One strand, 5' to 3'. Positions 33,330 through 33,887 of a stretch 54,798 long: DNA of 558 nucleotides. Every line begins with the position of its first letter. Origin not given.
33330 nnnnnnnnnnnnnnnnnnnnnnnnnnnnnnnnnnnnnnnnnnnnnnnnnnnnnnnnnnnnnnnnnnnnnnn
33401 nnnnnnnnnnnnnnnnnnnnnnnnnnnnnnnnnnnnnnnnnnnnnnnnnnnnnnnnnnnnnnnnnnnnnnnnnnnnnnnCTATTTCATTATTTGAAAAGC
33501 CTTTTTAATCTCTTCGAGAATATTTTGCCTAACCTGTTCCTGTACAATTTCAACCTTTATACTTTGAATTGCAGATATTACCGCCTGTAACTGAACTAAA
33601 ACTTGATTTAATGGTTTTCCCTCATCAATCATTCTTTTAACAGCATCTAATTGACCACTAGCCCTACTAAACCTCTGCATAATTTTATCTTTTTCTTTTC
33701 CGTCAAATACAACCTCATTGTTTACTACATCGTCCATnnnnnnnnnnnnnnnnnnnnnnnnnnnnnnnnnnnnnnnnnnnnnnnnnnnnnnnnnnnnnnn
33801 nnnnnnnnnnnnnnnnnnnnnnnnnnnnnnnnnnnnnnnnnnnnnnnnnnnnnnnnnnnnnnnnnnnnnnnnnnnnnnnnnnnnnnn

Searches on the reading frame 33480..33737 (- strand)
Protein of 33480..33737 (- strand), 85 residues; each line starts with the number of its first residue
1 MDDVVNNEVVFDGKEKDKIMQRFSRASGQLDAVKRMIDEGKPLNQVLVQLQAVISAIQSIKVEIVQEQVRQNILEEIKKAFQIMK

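Call 12: search_protein_families(library=pfam, proteins=[window:33480-33737:-])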
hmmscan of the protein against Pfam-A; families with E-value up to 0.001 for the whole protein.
window:33480-33737:- (85 aa): 1 family
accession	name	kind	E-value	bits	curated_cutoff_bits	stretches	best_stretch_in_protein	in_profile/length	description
PF02583.22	Trns_repr_metal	-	6e-16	59.1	22.8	1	15-79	1-65/78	Metal-sensitive transcriptional repressor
